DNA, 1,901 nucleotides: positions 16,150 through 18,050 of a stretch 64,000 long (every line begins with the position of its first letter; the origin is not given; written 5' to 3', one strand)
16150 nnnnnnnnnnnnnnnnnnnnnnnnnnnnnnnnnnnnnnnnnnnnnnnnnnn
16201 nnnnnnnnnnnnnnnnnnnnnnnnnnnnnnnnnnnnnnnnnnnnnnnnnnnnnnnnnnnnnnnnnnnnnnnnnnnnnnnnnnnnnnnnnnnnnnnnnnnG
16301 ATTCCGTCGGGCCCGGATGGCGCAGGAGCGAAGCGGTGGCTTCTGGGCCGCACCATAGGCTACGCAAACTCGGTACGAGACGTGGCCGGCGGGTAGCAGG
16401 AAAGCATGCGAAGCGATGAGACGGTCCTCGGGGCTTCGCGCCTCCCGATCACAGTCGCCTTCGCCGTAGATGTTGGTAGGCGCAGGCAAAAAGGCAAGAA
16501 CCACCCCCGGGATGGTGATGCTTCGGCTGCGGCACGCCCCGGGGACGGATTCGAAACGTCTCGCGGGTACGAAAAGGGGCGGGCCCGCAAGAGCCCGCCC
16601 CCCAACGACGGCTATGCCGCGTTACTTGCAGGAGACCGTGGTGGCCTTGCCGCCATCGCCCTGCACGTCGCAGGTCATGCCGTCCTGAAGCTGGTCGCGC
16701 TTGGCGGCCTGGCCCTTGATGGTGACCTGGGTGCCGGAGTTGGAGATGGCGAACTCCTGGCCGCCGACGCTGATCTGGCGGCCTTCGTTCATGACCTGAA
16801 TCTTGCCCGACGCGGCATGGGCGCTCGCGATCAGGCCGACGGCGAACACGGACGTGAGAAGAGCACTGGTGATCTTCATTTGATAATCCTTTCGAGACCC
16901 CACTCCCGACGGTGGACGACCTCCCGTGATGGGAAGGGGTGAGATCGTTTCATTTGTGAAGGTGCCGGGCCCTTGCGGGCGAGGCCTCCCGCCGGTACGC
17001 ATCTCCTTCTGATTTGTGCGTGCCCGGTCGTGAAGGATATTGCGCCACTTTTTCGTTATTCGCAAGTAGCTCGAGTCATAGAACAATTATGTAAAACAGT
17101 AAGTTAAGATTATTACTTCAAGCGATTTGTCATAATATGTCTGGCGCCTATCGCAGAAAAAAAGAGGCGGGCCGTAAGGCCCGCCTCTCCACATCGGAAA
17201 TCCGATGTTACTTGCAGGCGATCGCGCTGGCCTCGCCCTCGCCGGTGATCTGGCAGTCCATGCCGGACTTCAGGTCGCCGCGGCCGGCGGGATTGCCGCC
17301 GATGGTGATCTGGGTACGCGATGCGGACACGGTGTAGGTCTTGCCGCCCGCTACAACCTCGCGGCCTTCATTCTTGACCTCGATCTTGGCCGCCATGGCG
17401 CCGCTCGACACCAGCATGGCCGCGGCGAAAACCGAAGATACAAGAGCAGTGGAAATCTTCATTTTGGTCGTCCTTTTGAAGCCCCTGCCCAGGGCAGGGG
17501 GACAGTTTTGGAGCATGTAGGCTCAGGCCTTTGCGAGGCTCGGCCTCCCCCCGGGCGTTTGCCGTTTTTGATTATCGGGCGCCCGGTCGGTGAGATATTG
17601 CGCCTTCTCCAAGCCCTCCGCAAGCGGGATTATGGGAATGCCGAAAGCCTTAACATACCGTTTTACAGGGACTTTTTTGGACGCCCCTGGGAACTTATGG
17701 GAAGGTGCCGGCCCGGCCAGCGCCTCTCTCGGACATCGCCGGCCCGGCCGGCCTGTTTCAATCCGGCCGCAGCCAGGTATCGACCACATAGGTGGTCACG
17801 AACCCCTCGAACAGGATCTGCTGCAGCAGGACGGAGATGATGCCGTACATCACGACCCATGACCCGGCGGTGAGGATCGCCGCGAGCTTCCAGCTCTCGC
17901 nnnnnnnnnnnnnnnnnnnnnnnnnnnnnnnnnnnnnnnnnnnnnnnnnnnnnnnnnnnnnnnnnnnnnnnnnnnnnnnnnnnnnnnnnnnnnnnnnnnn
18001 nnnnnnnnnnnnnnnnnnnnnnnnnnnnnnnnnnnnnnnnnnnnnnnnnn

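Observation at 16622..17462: Two tandem stand-alone secreted ~63-aa proteins with an unassigned GMxC...CK-COOH domain, encoded inside a TTT transporter operon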

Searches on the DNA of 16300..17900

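Call 50: search_rna_families(source=window, start=16300, end=17900, threshold=evalue, max_evalue=1)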
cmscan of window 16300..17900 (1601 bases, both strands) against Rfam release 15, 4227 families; matches with E-value up to 1: 6.
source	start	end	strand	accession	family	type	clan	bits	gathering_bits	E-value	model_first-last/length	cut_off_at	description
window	17199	17304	-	RF02556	snaR-A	Gene; sRNA;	-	22.2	98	0.077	1-115/115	no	snaR-A sRNA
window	16982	17040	+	RF01938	mir-1251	Gene; miRNA;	-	21.1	81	0.1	1-66/66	no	mir-1251 microRNA precursor family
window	17158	17238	-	RF02241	Xoo2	Gene; sRNA;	-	20.7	45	0.33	1-78/78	no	Xanthomonadaceae sRNA Xoo2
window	16570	16662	-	RF02241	Xoo2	Gene; sRNA;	-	20.3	45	0.4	1-78/78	no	Xanthomonadaceae sRNA Xoo2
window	17141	17311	+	RF01758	sucA-II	Cis-reg;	-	19.7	70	0.07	1-217/217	no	sucA-II RNA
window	17277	17357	+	RF01059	mir-598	Gene; miRNA;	-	19.2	69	0.83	1-80/80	no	mir-598 microRNA precursor family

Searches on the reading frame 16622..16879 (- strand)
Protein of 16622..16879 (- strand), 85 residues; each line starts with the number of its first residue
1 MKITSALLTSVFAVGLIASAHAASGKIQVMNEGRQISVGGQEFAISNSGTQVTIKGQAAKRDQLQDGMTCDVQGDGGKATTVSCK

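Call 3: search_protein_families(library=pfam, proteins=[window:16622-16879:-], max_evalue=1)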
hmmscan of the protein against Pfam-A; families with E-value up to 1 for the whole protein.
window:16622-16879:- (85 aa): 3 families
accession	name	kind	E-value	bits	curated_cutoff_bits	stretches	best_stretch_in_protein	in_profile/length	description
PF01833.30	TIG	-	0.043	14.2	20.9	1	31-62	14-45/84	IPT/TIG domain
PF20606.3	DUF6799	-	0.043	14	26.8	1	24-74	8-61/63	Domain of unknown function (DUF6799)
PF18914.6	DUF5666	-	0.086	13.6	27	1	25-75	2-47/60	Domain of unknown function (DUF5666)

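Call 4: search_protein_families(library=ncbifam, proteins=[window:16622-16879:-], max_evalue=1)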
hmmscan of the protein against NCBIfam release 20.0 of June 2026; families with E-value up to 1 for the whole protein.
window:16622-16879:- (85 aa): 1 family
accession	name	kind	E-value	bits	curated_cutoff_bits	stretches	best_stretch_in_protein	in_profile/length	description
NF040942.2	hypo_ExtJ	equivalog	0.039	14.4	52.5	1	2-64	3-68/77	selenite/tellurite reduction operon protein ExtJ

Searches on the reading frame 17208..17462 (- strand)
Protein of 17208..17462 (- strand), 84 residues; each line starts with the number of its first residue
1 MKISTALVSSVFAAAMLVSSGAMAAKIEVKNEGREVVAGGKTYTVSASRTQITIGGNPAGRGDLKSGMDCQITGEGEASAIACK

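Call 3: search_protein_families(library=pfam, proteins=[window:17208-17462:-], max_evalue=1)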
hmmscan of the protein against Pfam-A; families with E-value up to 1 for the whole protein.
window:17208-17462:- (84 aa): 0 families

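Call 4: search_protein_families(library=ncbifam, proteins=[window:17208-17462:-], max_evalue=1)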
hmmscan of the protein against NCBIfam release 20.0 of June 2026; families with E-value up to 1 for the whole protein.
window:17208-17462:- (84 aa): 0 families

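Call 6: find_homologous_proteins(query=window:17208-17462:-, max_evalue=0.01)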
Query window:17208-17462:- (84 aa): 1 proteins with E <= 0.01 among 7 candidates.
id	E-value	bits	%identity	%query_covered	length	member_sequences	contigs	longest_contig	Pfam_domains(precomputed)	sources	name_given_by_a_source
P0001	4.7e-44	165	100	100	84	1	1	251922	-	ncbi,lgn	-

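Call 7: search_solved_structures(query=A1, max_evalue=10)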
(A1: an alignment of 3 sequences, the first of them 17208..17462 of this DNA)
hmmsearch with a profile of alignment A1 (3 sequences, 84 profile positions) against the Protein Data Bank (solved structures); distinct sequences matched with E-value up to 10: 5.
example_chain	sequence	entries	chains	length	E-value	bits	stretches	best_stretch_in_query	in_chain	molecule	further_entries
2mp8_A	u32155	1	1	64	0.91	13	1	5-37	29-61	NKR-5-3B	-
8qvt_A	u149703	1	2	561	1.2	12.6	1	18-43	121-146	cytokinin dehydrogenase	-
3v47_C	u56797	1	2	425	2.7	11.6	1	27-78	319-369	Flagellin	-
7t4f_A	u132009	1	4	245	7.7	10.1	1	34-61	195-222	Tail tube protein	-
6p3e_A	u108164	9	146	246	7.9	10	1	34-61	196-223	Tail tube protein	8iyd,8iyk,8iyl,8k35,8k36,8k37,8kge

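Call 12: find_encoding_contigs(protein=P0001, flank=10000, max_places=4)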
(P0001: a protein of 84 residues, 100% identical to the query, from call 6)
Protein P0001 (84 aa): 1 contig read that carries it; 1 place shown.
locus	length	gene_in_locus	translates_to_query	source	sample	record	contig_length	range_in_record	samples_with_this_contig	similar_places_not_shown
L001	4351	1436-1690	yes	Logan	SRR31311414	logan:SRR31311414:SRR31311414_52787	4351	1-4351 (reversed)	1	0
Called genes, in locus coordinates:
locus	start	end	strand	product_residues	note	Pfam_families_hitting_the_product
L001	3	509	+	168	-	?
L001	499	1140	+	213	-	PF07331:TctB (weak)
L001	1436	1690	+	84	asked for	-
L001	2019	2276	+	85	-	-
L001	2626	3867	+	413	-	PF03401:TctC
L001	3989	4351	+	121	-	?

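Call 55: list_cluster_members(proteins=[P0001, P0002, P0218])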
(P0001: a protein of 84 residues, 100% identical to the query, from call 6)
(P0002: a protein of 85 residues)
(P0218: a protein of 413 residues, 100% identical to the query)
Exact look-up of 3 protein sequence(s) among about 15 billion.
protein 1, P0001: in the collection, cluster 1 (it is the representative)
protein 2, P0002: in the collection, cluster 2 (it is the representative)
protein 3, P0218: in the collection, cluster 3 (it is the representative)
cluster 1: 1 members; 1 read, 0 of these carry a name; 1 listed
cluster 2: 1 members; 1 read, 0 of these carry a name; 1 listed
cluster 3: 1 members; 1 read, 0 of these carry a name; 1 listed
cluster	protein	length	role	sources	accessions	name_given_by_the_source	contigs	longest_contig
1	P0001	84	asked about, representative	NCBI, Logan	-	-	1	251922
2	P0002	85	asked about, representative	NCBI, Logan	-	-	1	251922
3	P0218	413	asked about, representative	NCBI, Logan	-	-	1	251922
